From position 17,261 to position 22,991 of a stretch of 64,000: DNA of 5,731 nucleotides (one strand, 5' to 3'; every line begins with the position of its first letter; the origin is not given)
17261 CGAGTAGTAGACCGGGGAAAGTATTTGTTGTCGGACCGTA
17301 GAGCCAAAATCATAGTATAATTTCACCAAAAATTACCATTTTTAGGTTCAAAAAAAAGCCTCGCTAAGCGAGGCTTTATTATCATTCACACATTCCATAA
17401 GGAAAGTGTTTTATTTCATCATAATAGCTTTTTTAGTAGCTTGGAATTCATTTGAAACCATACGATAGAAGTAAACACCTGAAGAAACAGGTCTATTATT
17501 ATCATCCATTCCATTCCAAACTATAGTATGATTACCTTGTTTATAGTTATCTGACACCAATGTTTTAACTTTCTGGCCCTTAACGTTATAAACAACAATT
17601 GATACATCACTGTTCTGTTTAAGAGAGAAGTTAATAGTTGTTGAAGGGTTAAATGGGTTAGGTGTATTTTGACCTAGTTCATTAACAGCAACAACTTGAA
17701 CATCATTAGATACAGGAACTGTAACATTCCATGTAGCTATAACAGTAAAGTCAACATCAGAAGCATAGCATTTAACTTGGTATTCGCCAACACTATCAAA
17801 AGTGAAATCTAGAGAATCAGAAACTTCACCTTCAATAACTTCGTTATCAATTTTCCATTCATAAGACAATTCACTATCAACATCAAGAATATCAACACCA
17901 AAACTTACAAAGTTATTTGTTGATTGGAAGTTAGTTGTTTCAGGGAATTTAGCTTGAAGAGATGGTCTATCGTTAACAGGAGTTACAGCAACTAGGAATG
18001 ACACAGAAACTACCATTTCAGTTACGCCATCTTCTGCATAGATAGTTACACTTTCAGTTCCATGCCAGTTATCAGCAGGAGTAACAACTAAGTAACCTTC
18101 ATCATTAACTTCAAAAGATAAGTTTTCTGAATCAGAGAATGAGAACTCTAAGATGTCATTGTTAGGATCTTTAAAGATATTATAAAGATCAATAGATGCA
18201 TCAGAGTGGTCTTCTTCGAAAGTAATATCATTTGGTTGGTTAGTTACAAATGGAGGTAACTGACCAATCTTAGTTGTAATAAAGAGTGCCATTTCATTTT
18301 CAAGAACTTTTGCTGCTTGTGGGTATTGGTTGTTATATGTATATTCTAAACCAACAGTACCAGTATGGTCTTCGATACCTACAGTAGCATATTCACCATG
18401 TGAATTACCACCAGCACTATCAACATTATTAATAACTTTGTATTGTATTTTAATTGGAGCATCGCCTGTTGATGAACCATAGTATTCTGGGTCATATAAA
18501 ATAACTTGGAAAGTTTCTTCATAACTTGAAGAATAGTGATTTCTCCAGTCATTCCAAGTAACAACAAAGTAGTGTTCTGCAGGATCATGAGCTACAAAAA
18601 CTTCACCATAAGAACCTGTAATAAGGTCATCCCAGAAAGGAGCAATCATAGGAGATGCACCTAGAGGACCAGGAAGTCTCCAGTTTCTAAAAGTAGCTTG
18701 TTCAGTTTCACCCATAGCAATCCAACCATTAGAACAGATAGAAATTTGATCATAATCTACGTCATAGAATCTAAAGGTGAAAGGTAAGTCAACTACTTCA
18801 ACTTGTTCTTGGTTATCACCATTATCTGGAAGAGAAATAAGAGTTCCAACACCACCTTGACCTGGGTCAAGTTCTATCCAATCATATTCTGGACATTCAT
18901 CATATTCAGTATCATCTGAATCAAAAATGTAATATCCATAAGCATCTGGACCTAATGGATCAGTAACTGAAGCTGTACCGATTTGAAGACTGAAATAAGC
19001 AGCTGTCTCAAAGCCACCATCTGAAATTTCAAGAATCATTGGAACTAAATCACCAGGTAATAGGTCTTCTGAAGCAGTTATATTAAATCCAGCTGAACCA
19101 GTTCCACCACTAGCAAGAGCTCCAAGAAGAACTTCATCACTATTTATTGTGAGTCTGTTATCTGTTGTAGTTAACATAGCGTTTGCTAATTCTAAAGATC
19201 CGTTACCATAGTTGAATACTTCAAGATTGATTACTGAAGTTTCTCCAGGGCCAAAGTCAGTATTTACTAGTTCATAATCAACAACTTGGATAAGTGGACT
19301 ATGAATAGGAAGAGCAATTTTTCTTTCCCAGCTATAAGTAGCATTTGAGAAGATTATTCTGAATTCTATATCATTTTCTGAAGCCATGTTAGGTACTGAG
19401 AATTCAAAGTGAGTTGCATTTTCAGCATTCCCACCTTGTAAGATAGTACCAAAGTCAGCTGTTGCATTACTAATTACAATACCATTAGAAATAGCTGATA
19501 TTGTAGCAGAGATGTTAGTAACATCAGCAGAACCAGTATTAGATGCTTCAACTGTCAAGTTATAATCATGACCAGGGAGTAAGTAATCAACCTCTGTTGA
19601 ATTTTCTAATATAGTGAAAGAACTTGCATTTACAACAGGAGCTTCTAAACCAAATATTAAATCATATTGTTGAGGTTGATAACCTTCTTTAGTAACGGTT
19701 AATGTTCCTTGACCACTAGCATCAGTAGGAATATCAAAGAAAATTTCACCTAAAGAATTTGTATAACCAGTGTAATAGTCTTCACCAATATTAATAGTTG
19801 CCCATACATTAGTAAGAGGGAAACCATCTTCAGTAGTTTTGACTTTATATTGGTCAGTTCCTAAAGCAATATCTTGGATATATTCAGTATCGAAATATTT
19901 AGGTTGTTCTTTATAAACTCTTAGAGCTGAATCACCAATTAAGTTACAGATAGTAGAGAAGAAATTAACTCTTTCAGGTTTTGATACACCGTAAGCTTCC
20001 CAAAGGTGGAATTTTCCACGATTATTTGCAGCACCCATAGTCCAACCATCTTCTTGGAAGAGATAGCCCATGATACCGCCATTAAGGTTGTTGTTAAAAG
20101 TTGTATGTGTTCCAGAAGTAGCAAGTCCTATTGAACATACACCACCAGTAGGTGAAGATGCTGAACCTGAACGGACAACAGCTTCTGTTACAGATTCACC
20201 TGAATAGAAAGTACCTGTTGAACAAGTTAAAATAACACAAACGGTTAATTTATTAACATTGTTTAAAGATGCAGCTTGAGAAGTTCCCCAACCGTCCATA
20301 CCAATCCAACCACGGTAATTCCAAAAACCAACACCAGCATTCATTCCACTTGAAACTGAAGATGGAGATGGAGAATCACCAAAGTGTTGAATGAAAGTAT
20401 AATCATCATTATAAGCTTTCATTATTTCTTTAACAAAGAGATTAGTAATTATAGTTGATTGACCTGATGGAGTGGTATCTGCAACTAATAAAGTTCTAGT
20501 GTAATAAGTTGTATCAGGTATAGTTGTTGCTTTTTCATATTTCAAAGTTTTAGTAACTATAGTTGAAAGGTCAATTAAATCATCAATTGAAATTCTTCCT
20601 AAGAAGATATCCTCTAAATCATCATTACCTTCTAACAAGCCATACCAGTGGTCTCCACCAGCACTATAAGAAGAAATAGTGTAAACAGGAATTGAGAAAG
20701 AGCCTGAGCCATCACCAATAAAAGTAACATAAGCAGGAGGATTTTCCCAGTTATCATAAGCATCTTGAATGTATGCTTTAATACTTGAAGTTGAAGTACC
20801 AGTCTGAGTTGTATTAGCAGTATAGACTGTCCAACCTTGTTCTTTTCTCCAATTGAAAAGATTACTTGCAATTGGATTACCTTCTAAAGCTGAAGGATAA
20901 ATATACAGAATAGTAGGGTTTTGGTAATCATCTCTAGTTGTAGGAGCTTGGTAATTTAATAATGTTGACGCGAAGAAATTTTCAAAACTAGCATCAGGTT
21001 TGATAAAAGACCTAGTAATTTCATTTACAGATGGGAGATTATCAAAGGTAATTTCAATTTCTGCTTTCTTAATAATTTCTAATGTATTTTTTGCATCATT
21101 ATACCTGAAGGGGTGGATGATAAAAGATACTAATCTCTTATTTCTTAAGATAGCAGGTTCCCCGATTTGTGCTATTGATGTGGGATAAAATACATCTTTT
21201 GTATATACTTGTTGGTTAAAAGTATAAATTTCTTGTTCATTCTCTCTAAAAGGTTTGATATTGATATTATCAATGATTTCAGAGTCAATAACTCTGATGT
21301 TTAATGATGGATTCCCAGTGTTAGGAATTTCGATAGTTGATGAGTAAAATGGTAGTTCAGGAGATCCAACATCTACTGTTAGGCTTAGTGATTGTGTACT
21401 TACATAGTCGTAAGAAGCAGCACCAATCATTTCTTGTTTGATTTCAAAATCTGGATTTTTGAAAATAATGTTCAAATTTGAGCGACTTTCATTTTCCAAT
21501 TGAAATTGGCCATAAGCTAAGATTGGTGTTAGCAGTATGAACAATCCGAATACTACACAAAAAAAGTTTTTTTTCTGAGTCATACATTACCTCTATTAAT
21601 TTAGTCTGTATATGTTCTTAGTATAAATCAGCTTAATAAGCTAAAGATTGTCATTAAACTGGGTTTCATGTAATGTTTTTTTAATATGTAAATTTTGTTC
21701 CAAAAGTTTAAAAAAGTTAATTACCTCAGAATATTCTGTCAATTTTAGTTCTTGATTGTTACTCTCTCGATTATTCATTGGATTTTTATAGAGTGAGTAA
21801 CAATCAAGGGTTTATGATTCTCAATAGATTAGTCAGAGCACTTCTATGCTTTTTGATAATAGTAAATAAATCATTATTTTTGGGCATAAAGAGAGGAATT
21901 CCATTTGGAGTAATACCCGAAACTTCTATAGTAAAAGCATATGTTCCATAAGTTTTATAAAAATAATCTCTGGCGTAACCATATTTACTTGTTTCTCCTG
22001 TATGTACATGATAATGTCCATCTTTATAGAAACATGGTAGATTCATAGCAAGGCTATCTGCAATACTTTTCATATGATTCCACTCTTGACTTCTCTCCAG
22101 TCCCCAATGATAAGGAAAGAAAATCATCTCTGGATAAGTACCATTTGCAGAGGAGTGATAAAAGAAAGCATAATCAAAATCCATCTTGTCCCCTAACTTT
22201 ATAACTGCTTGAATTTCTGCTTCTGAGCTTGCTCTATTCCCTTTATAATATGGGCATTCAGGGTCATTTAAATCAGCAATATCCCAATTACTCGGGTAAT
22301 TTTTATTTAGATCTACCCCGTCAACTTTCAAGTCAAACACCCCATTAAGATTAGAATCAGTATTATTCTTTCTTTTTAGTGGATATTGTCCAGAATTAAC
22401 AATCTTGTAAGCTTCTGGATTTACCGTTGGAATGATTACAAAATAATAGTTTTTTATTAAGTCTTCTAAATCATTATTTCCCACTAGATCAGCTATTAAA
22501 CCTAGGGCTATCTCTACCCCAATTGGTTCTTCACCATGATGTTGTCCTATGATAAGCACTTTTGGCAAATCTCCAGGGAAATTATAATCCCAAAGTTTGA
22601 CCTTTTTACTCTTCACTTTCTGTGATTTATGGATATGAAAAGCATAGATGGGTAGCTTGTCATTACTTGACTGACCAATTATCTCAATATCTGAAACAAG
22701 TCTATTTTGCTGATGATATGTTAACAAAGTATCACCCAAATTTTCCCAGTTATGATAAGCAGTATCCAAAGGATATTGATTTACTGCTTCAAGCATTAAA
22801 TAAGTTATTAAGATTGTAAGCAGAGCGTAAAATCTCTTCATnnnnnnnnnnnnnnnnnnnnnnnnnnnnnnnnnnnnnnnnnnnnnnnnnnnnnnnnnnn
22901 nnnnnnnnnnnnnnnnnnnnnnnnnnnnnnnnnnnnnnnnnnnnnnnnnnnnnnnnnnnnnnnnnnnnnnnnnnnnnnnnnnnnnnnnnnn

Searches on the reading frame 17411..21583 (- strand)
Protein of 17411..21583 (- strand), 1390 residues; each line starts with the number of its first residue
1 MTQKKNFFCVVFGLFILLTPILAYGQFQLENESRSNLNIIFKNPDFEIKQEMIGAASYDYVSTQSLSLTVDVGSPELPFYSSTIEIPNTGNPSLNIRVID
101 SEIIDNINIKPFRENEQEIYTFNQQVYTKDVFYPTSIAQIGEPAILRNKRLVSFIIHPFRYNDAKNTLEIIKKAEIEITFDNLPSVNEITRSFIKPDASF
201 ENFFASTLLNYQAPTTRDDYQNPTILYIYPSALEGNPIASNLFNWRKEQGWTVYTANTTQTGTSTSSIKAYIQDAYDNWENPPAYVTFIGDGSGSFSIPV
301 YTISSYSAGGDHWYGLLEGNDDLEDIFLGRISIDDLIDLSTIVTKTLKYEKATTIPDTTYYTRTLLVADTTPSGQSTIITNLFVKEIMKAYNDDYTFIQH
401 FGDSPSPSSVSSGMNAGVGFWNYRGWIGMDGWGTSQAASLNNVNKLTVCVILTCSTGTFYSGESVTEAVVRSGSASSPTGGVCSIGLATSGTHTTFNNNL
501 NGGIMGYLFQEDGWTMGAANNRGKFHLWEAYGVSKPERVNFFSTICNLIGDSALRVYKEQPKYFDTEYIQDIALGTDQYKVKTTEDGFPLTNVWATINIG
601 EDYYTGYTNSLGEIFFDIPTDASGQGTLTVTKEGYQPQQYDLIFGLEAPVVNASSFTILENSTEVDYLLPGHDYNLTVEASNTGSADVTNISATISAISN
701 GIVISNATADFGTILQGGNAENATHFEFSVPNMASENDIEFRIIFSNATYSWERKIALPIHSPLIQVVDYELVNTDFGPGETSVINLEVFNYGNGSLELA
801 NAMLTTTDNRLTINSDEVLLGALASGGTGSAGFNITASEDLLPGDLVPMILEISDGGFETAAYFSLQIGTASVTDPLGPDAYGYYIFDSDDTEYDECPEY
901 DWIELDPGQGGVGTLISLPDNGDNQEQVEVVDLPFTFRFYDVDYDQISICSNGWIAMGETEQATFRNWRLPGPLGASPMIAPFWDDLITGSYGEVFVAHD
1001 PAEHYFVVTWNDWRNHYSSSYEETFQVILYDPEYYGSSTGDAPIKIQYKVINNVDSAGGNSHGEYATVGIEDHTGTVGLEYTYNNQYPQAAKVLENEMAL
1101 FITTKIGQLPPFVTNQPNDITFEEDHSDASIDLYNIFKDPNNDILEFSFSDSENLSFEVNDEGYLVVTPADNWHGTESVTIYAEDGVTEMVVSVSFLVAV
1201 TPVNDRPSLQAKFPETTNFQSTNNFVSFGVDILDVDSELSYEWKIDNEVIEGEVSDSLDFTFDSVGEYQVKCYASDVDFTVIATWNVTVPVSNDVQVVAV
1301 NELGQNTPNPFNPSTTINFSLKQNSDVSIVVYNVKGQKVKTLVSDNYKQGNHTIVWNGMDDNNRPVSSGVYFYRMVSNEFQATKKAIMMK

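Call 13: search_protein_families(library=pfam, proteins=[window:17411-21583:-])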
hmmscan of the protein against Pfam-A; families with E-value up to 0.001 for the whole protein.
window:17411-21583:- (1390 aa): 7 families
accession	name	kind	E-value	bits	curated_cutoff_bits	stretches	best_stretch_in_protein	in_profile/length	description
PF01364.23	Peptidase_C25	-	9.5e-51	173.6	23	1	226-556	2-374/374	Peptidase family C25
PF08126.16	Propeptide_C25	-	6.4e-18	65.1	22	1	70-193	55-185/205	Propeptide_C25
PF13860.13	FlgD_ig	-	5.7e-09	36.3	27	1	1315-1377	12-75/79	FlgD Ig-like domain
PF18962.6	Por_Secre_tail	-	4.9e-07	30.4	27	1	1308-1387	3-74/75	Secretion system C-terminal sorting domain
PF17963.7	Big_9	-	1.8e-05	26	23.6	1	1111-1187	4-78/89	Bacterial Ig domain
PF13585.12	CHU_C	-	6.9e-05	23.3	27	1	1312-1385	15-81/86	CHU_C Type IX secretion signal domain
PF17892.7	Cadherin_5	-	0.00088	19.5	26.5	0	1119-1191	13-89/98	Cadherin-like domain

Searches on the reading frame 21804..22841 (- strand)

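Call 54: search_protein_families(library=pfam, proteins=[window:21804-22841:-], max_evalue=0.00001)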
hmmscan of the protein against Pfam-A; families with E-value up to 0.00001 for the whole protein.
window:21804-22841:- (345 aa): 1 family
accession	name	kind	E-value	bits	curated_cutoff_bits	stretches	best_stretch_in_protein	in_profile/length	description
PF00246.29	Peptidase_M14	-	7.3e-31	108.3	21.6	1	51-312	17-266/286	Zinc carboxypeptidase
